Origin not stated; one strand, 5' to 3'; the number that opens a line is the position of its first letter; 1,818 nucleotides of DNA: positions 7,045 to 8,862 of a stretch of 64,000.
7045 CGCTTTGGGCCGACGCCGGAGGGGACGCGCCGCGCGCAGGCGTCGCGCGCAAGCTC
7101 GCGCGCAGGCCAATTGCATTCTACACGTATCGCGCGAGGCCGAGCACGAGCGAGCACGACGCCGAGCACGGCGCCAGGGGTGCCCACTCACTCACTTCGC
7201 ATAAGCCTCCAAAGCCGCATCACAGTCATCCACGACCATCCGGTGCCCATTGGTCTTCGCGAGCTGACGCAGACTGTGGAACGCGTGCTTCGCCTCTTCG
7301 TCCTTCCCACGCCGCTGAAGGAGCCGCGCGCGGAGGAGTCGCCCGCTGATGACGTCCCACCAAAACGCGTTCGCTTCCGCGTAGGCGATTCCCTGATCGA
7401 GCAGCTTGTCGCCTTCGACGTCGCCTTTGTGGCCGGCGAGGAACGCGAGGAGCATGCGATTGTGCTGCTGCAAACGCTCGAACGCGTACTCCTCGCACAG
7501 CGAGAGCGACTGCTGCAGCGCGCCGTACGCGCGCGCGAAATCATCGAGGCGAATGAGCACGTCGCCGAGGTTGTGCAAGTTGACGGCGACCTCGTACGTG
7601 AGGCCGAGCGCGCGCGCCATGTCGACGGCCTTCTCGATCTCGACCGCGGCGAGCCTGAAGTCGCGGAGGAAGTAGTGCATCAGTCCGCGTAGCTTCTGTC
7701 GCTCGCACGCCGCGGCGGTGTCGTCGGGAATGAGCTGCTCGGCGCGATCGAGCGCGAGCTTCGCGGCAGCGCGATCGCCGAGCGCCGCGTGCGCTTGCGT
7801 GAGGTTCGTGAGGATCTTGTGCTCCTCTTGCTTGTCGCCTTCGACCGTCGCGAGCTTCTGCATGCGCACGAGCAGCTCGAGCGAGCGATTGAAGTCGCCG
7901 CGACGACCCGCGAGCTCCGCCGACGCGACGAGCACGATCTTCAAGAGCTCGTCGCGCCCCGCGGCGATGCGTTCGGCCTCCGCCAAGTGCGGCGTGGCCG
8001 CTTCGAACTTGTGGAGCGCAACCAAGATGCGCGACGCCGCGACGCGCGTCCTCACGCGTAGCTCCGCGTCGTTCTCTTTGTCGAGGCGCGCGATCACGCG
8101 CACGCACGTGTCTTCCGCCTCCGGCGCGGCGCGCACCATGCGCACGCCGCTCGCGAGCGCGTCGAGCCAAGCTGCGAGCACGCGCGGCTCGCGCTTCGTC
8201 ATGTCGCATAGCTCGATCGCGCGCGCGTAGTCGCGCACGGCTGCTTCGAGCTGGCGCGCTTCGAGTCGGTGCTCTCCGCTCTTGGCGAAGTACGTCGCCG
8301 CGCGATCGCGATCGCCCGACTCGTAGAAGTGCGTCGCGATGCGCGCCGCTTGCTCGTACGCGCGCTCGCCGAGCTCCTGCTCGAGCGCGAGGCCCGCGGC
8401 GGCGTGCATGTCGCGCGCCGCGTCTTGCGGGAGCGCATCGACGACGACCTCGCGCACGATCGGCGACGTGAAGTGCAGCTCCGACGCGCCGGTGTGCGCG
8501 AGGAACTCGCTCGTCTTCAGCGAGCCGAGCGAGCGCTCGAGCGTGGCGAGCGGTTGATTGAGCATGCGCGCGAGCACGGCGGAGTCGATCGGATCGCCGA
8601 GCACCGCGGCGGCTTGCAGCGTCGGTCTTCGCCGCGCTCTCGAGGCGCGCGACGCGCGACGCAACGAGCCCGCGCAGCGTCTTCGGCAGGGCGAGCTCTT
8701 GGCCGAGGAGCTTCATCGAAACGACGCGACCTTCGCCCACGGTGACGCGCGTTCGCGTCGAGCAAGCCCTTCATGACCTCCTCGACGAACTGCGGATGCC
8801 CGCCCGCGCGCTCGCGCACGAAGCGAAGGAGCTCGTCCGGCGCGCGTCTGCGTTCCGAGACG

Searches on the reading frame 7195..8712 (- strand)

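Call 79: search_protein_families(library=pfam, proteins=[window:7195-8712:-], max_evalue=0.001)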
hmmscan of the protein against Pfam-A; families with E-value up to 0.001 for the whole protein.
window:7195-8712:- (506 aa): 3 families
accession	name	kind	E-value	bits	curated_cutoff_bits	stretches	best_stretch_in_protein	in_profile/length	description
PF13424.12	TPR_12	-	6.3e-07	29.9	30.1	0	342-408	9-77/77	Tetratricopeptide repeat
PF07719.23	TPR_2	-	1.2e-06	28.6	27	0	379-408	4-33/34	Tetratricopeptide repeat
PF13181.12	TPR_8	-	0.00017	21.9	25.7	0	379-408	4-33/34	Tetratricopeptide repeat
